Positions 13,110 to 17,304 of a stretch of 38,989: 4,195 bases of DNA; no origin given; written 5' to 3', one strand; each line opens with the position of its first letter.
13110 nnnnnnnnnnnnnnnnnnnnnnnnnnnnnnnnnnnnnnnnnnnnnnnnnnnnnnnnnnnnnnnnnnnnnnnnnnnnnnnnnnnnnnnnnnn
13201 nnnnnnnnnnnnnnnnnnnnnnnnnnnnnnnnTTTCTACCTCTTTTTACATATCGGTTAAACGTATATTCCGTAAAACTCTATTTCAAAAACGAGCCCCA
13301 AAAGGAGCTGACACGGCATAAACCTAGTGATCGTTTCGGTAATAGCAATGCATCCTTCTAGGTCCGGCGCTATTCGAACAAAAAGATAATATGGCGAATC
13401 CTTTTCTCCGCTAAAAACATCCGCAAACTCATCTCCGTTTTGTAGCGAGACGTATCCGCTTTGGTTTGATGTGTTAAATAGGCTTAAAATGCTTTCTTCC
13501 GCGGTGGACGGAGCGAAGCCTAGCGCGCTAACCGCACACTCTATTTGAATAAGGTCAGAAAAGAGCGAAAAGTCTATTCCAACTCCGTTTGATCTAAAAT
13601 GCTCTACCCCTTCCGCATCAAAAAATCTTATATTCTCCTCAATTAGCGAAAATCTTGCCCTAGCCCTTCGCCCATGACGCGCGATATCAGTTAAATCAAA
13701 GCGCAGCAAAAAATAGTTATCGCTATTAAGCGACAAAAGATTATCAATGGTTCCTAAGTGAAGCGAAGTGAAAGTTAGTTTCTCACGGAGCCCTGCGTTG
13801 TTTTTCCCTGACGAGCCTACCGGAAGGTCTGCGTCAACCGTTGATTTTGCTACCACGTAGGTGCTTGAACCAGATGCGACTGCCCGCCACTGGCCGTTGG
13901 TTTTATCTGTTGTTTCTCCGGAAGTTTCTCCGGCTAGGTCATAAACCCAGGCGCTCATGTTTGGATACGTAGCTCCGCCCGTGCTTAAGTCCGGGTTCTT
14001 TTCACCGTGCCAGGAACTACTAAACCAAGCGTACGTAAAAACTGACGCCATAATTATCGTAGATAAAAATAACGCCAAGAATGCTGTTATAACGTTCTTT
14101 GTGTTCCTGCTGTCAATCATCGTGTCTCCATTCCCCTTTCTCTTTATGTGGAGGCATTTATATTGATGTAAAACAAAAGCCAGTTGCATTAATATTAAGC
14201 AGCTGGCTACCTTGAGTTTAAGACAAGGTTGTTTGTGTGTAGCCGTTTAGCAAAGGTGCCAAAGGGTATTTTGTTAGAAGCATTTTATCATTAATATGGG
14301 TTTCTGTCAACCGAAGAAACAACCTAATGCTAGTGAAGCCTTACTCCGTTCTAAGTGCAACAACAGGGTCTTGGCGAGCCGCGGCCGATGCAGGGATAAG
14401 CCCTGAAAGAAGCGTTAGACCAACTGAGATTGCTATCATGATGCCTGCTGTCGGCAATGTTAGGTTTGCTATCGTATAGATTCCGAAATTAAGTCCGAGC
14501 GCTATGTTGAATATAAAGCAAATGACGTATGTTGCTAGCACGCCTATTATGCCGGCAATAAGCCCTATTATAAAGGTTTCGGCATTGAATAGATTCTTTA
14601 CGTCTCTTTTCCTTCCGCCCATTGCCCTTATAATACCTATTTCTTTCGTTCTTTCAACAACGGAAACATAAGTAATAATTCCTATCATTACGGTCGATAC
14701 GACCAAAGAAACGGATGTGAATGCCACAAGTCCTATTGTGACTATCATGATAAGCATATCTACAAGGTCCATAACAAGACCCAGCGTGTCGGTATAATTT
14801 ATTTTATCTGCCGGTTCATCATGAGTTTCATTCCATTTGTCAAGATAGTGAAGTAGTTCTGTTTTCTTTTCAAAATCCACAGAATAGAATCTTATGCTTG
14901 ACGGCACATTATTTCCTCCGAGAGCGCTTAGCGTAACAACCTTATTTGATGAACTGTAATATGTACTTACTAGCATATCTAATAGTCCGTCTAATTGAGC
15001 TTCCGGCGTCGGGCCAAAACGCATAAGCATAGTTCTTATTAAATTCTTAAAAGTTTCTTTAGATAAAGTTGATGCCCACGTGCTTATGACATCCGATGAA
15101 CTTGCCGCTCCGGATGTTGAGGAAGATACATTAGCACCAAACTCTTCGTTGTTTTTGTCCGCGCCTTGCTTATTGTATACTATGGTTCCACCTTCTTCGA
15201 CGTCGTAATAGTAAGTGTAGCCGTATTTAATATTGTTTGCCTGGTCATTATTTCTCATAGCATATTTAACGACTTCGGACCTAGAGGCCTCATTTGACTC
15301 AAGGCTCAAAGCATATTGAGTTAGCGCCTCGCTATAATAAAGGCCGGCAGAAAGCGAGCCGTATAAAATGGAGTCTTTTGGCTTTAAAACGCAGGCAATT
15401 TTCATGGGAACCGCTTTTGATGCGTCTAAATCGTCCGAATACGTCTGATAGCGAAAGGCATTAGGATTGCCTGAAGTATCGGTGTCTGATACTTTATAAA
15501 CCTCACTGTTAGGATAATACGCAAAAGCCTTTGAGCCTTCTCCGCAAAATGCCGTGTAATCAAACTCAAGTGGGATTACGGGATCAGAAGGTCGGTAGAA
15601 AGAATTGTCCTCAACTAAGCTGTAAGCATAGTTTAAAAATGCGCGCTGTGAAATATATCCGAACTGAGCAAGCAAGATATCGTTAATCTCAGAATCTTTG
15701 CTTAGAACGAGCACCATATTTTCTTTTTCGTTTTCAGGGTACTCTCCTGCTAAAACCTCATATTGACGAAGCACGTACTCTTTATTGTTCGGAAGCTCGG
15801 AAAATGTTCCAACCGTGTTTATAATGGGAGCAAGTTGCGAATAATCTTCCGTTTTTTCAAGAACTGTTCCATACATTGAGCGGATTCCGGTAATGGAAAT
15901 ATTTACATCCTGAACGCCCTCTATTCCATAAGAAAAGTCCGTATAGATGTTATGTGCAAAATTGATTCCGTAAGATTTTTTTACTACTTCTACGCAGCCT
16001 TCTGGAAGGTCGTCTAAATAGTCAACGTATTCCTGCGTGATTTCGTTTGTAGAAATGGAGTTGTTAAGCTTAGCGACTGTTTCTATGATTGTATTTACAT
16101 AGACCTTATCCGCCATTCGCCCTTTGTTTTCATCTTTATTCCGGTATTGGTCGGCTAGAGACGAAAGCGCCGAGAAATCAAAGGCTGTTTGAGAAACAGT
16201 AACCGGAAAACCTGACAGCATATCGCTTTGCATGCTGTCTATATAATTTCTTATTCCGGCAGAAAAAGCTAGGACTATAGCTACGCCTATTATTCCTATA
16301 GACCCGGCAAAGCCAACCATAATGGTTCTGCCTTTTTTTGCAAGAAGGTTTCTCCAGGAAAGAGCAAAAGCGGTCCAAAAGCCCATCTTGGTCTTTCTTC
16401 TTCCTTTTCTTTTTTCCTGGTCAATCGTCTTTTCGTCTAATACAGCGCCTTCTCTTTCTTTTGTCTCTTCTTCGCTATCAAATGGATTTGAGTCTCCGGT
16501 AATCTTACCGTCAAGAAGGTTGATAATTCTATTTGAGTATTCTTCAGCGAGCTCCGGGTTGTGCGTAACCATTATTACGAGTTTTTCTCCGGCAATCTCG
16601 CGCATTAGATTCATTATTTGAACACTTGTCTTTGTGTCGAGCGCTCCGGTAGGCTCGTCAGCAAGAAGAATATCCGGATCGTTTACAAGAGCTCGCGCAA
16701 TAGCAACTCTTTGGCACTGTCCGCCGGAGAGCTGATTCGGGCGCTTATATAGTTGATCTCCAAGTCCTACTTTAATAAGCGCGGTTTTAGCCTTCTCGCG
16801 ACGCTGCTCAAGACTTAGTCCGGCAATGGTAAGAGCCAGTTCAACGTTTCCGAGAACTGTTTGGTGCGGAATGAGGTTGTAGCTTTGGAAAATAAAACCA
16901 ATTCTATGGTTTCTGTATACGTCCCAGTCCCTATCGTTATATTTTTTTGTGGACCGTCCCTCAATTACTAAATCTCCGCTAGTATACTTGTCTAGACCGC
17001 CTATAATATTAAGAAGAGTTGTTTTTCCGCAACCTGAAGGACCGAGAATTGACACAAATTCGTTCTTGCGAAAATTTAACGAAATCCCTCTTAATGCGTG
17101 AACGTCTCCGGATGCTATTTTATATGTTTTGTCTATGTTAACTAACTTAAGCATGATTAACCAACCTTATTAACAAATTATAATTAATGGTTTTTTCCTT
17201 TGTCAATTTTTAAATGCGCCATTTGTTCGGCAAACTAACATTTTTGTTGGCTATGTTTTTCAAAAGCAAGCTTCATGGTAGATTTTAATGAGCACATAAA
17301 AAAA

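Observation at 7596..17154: Candidate uncharacterised TasA-like fibre/adhesin module: MacB-type ABC transporter plus three genes sharing a SipW-type N-terminal motif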

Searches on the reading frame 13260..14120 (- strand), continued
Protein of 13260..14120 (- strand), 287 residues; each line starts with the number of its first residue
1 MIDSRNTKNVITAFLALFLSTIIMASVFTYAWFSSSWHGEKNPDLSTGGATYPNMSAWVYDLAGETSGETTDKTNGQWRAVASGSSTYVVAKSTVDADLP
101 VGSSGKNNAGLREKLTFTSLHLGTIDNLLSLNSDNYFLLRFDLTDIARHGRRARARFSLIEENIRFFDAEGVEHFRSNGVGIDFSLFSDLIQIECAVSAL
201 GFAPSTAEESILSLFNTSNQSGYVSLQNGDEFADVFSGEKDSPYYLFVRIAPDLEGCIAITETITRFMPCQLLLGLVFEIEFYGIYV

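Call 89: search_protein_families(library=ncbifam, alignment_id=A7, max_evalue=1)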
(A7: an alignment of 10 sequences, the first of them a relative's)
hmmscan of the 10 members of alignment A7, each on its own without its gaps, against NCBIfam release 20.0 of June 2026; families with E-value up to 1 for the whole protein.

A. member 1, P0087 (236 aa): 4 families
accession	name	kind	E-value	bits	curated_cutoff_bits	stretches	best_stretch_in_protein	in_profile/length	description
NF058581.1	CPR_Pam_pilin_C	domain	0.0076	16.4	55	1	129-236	20-128/148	Pam pilus system pilin subunit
NF004807.0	PRK06154.1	equivalog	0.019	13.6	607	1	43-108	212-275/565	thiamine pyrophosphate-requiring protein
NF011630.0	PRK15056.1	equivalog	0.048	12.9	393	1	144-208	21-82/274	manganese/iron ABC transporter ATP-binding protein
NF007747.0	PRK10427.1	equivalog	0.089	12.9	153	0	57-95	44-82/114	PTS fructose-like transporter subunit IIB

B. families by the number of members that match (of 10 scanned): 9 families
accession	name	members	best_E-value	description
TIGR04088.1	cognate_SipW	1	0.00045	SipW-dependent-type signal peptide-containing protein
NF058581.1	CPR_Pam_pilin_C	1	0.0076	Pam pilus system pilin subunit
NF050099.1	SepX_GlpR_2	1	0.01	divisome protein SepX/GlpR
NF004807.0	PRK06154.1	1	0.019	thiamine pyrophosphate-requiring protein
NF004285.1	PRK05696.1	1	0.027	flagellar basal body-associated protein FliL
NF011630.0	PRK15056.1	1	0.048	manganese/iron ABC transporter ATP-binding protein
NF007747.0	PRK10427.1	1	0.089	PTS fructose-like transporter subunit IIB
NF040942.2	hypo_ExtJ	1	0.31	selenite/tellurite reduction operon protein ExtJ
TIGR03976.1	chp_LLNDYxLRE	1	0.81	His-Xaa-Ser system protein HxsD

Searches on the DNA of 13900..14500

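Call 87: search_rna_families(source=window, start=13900, end=14500, threshold=evalue, max_evalue=1)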
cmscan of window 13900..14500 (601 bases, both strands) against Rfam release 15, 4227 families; matches with E-value up to 1: 2.
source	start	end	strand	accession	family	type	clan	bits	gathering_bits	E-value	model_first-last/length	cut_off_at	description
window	14129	14228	+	RF01627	ceN36-1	Gene; snRNA; snoRNA; HACA-box;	-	24.3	48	0.045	1-130/130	no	Nematode snoRNA ceN36-1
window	14092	14123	+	RF00684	mir-122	Gene; miRNA;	-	17.7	70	0.67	21-52/73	no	mir-122 microRNA precursor family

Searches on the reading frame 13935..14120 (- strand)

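Call 63: search_protein_families(library=ncbifam, proteins=[window:13935-14120:-], max_evalue=10)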
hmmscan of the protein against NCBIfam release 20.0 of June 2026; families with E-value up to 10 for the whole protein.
seq(62 aa): 1 family
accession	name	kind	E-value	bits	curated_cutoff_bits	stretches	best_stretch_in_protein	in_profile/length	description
NF047991.1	RP671aFamTckup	equivalog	0.2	11.7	120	1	3-42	25-62/80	RP671a family tick cell line-upregulated protein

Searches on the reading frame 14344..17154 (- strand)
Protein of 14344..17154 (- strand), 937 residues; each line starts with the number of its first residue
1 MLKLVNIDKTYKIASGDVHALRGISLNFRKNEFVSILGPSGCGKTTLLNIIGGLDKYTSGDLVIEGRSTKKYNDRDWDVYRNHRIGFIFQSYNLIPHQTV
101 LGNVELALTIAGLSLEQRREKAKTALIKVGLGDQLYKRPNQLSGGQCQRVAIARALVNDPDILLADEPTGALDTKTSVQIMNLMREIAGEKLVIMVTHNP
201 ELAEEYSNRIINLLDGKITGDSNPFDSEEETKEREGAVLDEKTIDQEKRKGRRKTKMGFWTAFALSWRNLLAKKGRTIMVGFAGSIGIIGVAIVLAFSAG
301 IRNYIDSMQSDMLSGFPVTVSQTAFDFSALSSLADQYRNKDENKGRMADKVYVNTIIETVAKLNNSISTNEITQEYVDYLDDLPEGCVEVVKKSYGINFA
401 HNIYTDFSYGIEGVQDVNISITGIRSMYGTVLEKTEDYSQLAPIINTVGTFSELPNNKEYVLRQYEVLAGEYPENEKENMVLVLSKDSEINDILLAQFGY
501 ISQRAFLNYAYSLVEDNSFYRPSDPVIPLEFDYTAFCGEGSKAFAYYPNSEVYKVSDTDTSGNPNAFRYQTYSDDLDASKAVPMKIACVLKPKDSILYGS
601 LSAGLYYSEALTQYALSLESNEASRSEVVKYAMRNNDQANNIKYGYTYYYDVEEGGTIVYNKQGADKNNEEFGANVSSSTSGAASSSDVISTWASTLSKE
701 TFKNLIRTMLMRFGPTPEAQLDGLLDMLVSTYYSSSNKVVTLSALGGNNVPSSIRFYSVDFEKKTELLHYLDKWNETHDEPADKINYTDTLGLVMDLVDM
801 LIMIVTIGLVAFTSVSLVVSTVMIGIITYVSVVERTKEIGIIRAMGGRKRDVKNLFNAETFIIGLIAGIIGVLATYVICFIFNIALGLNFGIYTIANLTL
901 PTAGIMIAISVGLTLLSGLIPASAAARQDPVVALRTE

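Call 6: search_protein_families(library=pfam, proteins=[window:14344-17154:-], max_evalue=1)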
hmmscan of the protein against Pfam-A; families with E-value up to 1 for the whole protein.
window:14344-17154:- (937 aa): 13 families
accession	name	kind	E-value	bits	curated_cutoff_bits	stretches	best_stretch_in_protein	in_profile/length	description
PF00005.33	ABC_tran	-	9.5e-35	120.6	25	1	21-169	1-136/137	ABC transporter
PF02687.27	FtsX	-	2.8e-15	56.9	25.5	1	811-930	2-120/120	FtsX-like permease C-terminal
PF13304.12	AAA_21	-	2.9e-06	28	27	2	121-202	220-302/304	AAA domain, putative AbiEii toxin, Type IV TA system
PF02463.25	SMC_N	-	0.0013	18.6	40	1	139-208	134-206/220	RecF/RecN/SMC N terminal domain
PF13476.12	AAA_23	-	0.0058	17.7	27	1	22-51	11-39/201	AAA domain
PF03215.21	Rad17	-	0.012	16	23.8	1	20-51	34-65/186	Rad17 P-loop domain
PF03193.22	RsgA_GTPase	-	0.053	13.8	30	1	30-53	105-128/174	RsgA GTPase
PF01637.24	ATPase_2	-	0.054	13.7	33.2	1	29-50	18-39/225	ATPase domain predominantly from Archaea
PF20720.3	nSTAND3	-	0.067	13.3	27.2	1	29-50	15-36/155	Novel STAND NTPase 3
PF04851.21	ResIII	-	0.073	13.4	22.5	1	149-225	9-91/164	Type III restriction enzyme, res subunit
PF13555.12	AAA_29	-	0.12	12.6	27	1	25-48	16-39/61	P-loop containing region of AAA domain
PF09268.16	Clathrin-link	-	0.12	12.1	21.2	1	100-111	11-22/24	Clathrin, heavy-chain linker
PF13238.12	AAA_18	-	0.17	12.8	29.4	0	36-74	3-43/128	AAA domain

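Call 7: search_protein_families(library=ncbifam, proteins=[window:14344-17154:-], max_evalue=1)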
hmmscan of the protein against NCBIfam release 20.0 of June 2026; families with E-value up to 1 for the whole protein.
window:14344-17154:- (937 aa): 200 families (the best 25 are shown)
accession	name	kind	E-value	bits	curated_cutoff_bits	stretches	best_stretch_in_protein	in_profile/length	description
NF007826.0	PRK10535.1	equivalog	1.8e-81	274.3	966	2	2-295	5-290/648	macrolide ABC transporter ATP-binding protein/permease MacB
TIGR02211.1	LolD_lipo_ex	equivalog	5.4e-60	202.6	307.75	1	1-218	1-219/221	lipoprotein-releasing ABC transporter ATP-binding protein LolD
NF038007.1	ABC_ATP_DarD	equivalog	7.1e-59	198.9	375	1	1-218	1-218/218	darobactin export ABC transporter ATP-binding protein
TIGR03608.1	L_ocin_972_ABC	subfamily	8.7e-58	195.2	254.85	1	16-213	9-206/206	putative bacteriocin export ABC transporter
TIGR02673.1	FtsE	equivalog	7.7e-57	192.4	264.85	1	1-217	1-214/214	cell division ATP-binding protein FtsE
TIGR02315.1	ABC_phnC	equivalog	2.6e-55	187.5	266.1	1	1-228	1-234/243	phosphonate ABC transporter ATP-binding protein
TIGR02982.1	heterocyst_DevA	subfamily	2.5e-53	180.9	295.8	1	2-218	2-219/220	ABC exporter ATP-binding subunit, DevA family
TIGR03265.1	PhnT2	equivalog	3.8e-53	180.9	457.7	1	5-224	8-219/353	putative 2-aminoethylphosphonate ABC transporter ATP-binding protein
NF008639.0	PRK11629.1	equivalog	5.1e-49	166.8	360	1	2-220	7-226/234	lipoprotein-releasing ABC transporter ATP-binding protein LolD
NF043075.1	MMSYN1_0197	equivalog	3.4e-48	164.3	550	1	2-226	3-219/341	spermidine/putrescine ABC transporter ATP-binding protein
NF006987.0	PRK09452.1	equivalog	6.5e-48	163.3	482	1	2-232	18-240/378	spermidine/putrescine ABC transporter ATP-binding protein PotA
NF007879.0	PRK10584.1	equivalog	4.3e-47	160.7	336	1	14-219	19-225/228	putative ABC transporter ATP-binding protein YbbA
NF007027.0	PRK09493.1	equivalog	8.8e-47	159.5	379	1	6-225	6-221/240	glutamine ABC transporter ATP-binding protein GlnQ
NF008653.0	PRK11650.1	subfamily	7.8e-46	156.7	432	1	2-224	4-219/357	sn-glycerol-3-phosphate ABC transporter ATP-binding protein UgpC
TIGR00968.1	3a0106s01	subfamily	2.2e-45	155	342.75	1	9-220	8-211/237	sulfate ABC transporter ATP-binding protein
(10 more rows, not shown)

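Call 13: find_related_loci(query=window:14344-17154:-, collection=genome_contigs, flank=10000)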
Query window:14344-17154:- (937 aa) in genome_contigs; peptide patterns used: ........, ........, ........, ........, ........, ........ (x = any residue, [..] = any of these).
118 stretches matched a pattern; 67 encode a relative of the query (tblastn E <= 1e-3); 67 distinct loci.
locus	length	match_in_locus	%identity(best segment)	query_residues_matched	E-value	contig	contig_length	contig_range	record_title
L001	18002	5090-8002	45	1-937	0e+0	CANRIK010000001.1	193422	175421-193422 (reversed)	MAG: uncultured Clostridia bacterium isolate Lapin-008__bin33 genome assembly, contig: Lapin-008__NODE_38_length_193422_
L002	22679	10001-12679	48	1-937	0e+0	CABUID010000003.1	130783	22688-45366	MAG TPA_asm: uncultured Firmicutes bacterium isolate MGYG-HGUT-04029 genome assembly, contig: GUT_GENOME254219_3, whole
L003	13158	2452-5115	47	1-937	0e+0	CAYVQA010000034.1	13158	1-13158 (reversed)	MAG TPA_asm: uncultured Staphylococcaceae bacterium isolate SRP225648_co1_344 genome assembly, contig: NODE_11977_length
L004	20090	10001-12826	47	1-937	0e+0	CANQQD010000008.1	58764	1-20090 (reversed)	MAG: uncultured Clostridia bacterium isolate Lapin-011__bin85 genome assembly, contig: Lapin-011__NODE_400_length_58764_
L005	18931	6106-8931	48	1-937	0e+0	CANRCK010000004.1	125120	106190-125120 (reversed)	MAG: uncultured Clostridia bacterium isolate Lapin-027__bin72 genome assembly, contig: Lapin-027__NODE_72_length_125120_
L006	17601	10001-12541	39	1-937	0e+0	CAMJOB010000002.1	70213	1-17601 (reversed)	MAG: uncultured Firmicutes bacterium isolate SRR12081297_bin.72_metaWRAP_v1.3_MAG genome assembly, contig: ERZ12289777.3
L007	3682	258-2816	40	1-937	0e+0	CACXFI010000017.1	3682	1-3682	MAG: uncultured Erysipelotrichaceae bacterium isolate RUG11215 genome assembly, contig: RUG11215_asm_17, whole genome sh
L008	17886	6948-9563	40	1-937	8e-180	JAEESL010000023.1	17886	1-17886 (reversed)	MAG: Dehalococcoidales bacterium isolate Tb.RUG.381 NODE_13471_length_17886_cov_0.926854, whole genome shotgun sequence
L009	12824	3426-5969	40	1-937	2e-179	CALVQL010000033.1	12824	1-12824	MAG: uncultured Bacilli bacterium isolate BRZ_SR__bin22 genome assembly, contig: BRZ_SR__NODE_6153_length_12824_cov_7.75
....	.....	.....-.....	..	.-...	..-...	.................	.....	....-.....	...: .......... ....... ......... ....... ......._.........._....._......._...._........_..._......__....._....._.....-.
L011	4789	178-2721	39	1-937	0e+0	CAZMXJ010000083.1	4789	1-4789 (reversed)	MAG TPA_asm: uncultured Clostridium sp. isolate binchicken_co365_227 genome assembly, contig: NODE_15251_length_4789_cov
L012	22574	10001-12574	40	1-937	1e-174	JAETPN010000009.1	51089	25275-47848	MAG: Bacillota bacterium isolate S21_Bin6 scaffold_759, whole genome shotgun sequence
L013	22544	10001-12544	40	1-937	2e-173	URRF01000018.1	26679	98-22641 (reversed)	uncultured Mollicutes bacterium isolate UMGS1266 genome assembly, contig: NODE_324_length_26679_cov_10.195125, whole gen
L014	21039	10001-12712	40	1-937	6e-171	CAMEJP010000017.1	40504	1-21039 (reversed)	MAG: uncultured Eubacterium sp. isolate SRR15057928_bin.11_metaWRAP_v1.3_MAG genome assembly, contig: ERZ10407477.361, w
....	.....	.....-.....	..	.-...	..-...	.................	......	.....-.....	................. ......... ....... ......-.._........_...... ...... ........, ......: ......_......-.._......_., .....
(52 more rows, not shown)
